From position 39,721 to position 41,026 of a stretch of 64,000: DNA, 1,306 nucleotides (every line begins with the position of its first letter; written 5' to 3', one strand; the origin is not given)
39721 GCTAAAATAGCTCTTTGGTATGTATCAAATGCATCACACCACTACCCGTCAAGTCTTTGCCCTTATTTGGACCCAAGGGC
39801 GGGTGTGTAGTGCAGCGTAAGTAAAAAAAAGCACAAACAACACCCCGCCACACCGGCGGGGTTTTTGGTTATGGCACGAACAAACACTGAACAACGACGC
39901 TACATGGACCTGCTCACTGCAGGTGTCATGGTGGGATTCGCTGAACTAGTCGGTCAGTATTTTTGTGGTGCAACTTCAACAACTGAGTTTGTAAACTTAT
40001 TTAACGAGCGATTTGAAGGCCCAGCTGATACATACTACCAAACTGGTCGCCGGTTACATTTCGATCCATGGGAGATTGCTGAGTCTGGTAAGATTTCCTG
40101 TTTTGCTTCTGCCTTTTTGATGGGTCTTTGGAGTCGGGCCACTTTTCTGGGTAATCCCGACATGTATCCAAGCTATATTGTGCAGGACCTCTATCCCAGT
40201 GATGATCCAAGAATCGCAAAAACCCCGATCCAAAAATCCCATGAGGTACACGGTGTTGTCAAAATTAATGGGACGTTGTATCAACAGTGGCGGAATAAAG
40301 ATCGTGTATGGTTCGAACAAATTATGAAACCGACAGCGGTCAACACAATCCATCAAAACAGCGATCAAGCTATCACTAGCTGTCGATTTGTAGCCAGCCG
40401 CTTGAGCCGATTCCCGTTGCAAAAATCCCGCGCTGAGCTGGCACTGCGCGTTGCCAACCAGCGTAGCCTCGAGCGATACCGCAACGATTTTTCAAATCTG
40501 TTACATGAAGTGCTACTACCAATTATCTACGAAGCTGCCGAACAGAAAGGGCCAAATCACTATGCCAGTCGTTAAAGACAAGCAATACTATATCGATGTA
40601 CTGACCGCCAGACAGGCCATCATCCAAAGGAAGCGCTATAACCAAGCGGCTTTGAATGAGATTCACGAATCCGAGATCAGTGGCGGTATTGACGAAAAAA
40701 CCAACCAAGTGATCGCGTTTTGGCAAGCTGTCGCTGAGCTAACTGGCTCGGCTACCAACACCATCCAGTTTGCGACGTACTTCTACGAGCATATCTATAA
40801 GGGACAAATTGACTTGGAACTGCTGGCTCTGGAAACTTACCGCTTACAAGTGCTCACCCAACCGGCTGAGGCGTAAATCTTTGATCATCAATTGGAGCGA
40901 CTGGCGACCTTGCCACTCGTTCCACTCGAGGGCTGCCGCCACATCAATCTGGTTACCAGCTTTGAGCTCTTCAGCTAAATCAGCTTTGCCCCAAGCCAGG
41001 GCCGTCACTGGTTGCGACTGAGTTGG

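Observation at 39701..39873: Promoter, ~130-nt structured leader and intrinsic terminator placed 5 nt before a start codon: candidate riboswitch/attenuator or small RNA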

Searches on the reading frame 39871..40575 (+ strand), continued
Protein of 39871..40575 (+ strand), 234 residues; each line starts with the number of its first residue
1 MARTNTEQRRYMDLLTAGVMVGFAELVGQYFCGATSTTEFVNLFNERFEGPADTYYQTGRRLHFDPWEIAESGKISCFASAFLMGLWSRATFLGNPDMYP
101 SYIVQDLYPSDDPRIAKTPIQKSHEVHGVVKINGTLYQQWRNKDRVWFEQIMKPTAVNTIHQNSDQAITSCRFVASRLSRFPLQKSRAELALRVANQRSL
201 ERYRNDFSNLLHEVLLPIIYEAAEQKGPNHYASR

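Call 43: find_encoding_contigs(protein=P0012, flank=3000)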
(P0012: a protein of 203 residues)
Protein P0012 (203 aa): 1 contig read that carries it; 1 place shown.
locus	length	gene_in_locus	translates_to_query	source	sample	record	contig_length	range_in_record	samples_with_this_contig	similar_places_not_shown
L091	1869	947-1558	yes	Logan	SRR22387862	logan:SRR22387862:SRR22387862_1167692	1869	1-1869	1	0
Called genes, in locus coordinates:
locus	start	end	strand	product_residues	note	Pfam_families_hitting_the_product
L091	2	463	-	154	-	?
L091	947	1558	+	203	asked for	-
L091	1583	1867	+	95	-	?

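Call 47: find_encoding_contigs(protein=P0013, flank=3000)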
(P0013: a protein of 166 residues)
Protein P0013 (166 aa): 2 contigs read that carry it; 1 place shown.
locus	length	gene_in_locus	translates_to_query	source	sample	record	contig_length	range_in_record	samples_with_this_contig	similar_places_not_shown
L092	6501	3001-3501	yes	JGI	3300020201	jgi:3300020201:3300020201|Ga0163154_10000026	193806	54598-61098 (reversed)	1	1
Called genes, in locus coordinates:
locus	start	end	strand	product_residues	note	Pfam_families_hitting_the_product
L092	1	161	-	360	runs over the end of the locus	-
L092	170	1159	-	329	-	PF00768:Peptidase_S11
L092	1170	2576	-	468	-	PF01336:tRNA_anti-codon, PF00152:tRNA-synt_2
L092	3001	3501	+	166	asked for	-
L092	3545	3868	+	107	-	-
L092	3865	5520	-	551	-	PF01368:DHH, PF02272:DHHA1, PF17768:RecJ_OB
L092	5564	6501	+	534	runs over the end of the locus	PF01743:PolyA_pol, PF12627:PolyA_pol_RNAbd, PF01966:HD, PF13735:tRNA_NucTran2_2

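Call 48: find_encoding_contigs(protein=P0015, flank=3000)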
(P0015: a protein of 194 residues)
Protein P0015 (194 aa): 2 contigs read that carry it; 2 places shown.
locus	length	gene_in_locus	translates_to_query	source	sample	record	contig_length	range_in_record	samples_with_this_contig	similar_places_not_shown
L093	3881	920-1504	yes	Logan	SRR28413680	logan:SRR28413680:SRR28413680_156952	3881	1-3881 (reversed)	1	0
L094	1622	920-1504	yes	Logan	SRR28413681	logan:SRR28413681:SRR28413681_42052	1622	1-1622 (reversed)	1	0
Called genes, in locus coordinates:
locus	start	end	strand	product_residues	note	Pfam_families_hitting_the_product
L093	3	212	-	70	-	?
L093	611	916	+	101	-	-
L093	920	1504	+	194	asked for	-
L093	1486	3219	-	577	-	PF01368:DHH, PF02272:DHHA1, PF17768:RecJ_OB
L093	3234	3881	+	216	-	?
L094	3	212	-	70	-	?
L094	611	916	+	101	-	-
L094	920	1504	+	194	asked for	-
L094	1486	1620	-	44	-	?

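Call 76: predict_structure(alignment_id=A4)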
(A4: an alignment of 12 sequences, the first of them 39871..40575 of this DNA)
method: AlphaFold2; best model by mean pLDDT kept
length: 234 residues; sequences in the alignment: 12
mean_pLDDT: 69.4   pTM: 0.69
mean pLDDT of the five models: 69.4, 61.5, 58.9, 58.7, 58.4
residues with pLDDT >= 90: 33; 70-90: 97; 50-70: 57; < 50: 47
segments of 3 or more residues with pLDDT < 50: 127-167, 229-234
pLDDT, mean of each block of 10 residues (from residue 1): 79 90 92 85 83 57 87 87 85 60 58 64 51 45 39 30 45 84 92 86 70 76 66 34
secondary structure, 60 per line:
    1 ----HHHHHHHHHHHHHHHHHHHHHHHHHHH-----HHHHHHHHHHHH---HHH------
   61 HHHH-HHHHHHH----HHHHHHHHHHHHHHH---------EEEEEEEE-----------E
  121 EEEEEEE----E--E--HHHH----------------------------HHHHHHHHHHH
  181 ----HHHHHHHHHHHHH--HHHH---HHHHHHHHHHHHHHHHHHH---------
elements in order: H5-31 H37-48 H61-64 H66-72 H77-91 E101-108 E120-127 H138-141 H170-180 H185-197 H200-203 H207-225

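Call 80: fold_search(model_id=the predicted structure, library=pdb)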
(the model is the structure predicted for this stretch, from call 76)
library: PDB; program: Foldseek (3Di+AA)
matches with E <= 10: 26; with E <= 0.001: 0
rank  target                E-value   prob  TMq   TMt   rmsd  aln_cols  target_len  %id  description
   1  9hlz_LL               1.4e+00  0.04  0.15  0.15  21.3       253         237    9  Translational activators Aep1, Aep2 and Atp25 in complex with mRNA and the yeast mitochondrial ribosome (released 2025-12-17)
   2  3w36_A                2.5e+00  0.06  0.17  0.11   9.3       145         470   13  Crystal structure of holo-type bacterial Vanadium-dependent chloroperoxidase (released 2013-12-11)
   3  9vku_B                2.5e+00  0.03  0.14  0.08  13.2       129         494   12  Cryo-EM structure of DRT9 tetramer complex (released 2025-08-20)
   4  9vku_A                2.9e+00  0.02  0.14  0.08  15.6       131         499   14  Cryo-EM structure of DRT9 tetramer complex (released 2025-08-20)
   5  4k08                  4.4e+00  0.02  0.13  0.19  13.8       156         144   15  Periplasmic sensor domain of chemotaxis protein, Adeh_3718 (released 2013-07-17)
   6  9nlx_A                4.4e+00  0.02  0.12  0.07  15.3       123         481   15  Cryo-EM structure of the trimeric SenDRT9 RT-ncRNA complex (GST fusion) (released 2025-05-14)
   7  6cnz_C                4.7e+00  0.04  0.20  0.26  15.1       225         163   12  Crystal Structure of Chorismate Mutase from Burkholderia thailandensis (released 2018-03-21)
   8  6rvx_A                4.7e+00  0.02  0.14  0.09  18.0       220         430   10  Inward-open structure of the ASCT2 (SLC1A5) mutant C467R in presence of TBOA (released 2019-08-07)
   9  6gct_A                4.9e+00  0.01  0.13  0.09  16.6       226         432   13  cryo-EM structure of the human neutral amino acid transporter ASCT2 (released 2018-06-13)
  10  7p4i_A                5.2e+00  0.02  0.13  0.09  18.1       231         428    9  Structure of human ASCT1 transporter (released 2021-10-06)
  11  3w35_B                5.7e+00  0.03  0.17  0.11   9.1       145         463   14  Crystal structure of apo-type bacterial Vanadium-dependent chloroperoxidase (released 2013-12-11)
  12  9ioa_A                6.0e+00  0.02  0.14  0.08  15.2       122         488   13  Cryo-EM structure of the tetrameric DRT9-ncRNA complex (released 2025-05-14)
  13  9xy6_A                6.0e+00  0.01  0.12  0.10  17.4       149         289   12  One of a series of engineered variants of I-OnuI meganuclease targeting altered DNA target sequence (released 2025-09-10)
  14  6m9g_B                6.4e+00  0.03  0.17  0.15  14.0       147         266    7  BbvCI B2 dimer with Ta6Br14 clusters (released 2018-11-14)
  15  1cii                  6.7e+00  0.01  0.15  0.07  32.5       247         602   13  COLICIN IA (released 1998-01-14)
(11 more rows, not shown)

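Call 90: find_encoding_contigs(protein=P0001, flank=1500, max_places=10)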
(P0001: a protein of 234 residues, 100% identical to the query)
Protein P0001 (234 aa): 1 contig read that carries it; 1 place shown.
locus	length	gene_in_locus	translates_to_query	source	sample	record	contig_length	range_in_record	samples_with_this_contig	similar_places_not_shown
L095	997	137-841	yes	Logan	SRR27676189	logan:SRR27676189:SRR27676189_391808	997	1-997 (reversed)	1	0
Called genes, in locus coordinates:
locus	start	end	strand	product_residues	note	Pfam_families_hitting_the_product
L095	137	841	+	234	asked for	-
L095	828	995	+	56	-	?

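Call 91: list_cluster_members(proteins=[P0001])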
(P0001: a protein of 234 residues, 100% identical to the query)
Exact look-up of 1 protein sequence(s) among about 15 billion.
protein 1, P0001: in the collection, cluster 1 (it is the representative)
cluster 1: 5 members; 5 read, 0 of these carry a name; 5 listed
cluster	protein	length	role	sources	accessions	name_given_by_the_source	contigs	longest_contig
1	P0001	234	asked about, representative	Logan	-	-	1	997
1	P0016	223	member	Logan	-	-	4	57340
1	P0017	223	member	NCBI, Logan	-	-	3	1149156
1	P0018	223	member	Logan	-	-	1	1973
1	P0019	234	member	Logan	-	-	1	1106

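Call 92: find_encoding_contigs(protein=P0017, flank=1500, max_places=10)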
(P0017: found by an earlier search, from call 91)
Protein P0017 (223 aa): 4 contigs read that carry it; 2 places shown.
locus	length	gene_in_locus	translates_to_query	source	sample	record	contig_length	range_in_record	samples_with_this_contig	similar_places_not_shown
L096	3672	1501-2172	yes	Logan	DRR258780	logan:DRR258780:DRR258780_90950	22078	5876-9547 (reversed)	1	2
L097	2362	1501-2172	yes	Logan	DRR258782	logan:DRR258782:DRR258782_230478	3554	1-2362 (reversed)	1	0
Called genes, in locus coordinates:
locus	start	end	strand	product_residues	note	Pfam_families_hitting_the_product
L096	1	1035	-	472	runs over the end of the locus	PF01336:tRNA_anti-codon, PF00152:tRNA-synt_2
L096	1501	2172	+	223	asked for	-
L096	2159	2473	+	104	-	-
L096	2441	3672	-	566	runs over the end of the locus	PF01368:DHH, PF02272:DHHA1, PF17768:RecJ_OB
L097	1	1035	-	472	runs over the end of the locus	PF01336:tRNA_anti-codon, PF00152:tRNA-synt_2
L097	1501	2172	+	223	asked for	-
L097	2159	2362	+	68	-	?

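Call 97: search_protein_families(library=padloc, alignment_id=A4, max_evalue=0.01)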
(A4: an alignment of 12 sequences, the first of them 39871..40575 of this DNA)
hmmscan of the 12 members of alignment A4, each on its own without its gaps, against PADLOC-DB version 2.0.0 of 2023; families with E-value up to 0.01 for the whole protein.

A. member 1, window:39871-40575:+ (234 aa): 0 families

B. families by the number of members that match (of 12 scanned): 0 families

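Call 98: search_protein_families(library=ncbifam, alignment_id=A4, max_evalue=0.01)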
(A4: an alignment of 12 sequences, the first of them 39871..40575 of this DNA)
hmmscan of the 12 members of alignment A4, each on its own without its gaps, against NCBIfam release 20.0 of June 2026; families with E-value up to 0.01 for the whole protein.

A. member 1, window:39871-40575:+ (234 aa): 0 families

B. families by the number of members that match (of 12 scanned): 0 families

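Call 99: search_solved_structures(query=A4, max_evalue=1)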
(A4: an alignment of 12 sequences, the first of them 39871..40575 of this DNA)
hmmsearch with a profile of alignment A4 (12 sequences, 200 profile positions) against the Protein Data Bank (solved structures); distinct sequences matched with E-value up to 1: 1.
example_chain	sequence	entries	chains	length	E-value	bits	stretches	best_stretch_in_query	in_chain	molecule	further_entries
2im9_A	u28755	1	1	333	0.2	14.9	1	121-194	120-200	Hypothetical protein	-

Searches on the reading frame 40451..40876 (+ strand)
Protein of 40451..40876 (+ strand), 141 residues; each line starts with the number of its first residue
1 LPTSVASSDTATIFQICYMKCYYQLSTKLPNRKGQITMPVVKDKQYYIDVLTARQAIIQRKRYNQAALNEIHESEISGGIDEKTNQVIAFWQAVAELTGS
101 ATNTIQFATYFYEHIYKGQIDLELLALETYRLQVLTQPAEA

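Call 11: search_protein_families(library=pfam, proteins=[window:40451-40876:+], max_evalue=0.1)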
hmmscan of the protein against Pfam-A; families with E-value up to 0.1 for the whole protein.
window:40451-40876:+ (141 aa): 1 family
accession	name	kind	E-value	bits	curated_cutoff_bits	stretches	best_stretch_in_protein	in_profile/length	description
PF15019.11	C9orf72-like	-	0.0067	16.6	27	1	11-107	37-120/230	C9orf72-like protein family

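Call 12: search_protein_families(library=phrogs, proteins=[window:40451-40876:+], max_evalue=0.1)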
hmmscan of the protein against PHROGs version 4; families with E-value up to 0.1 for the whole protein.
window:40451-40876:+ (141 aa): 0 families
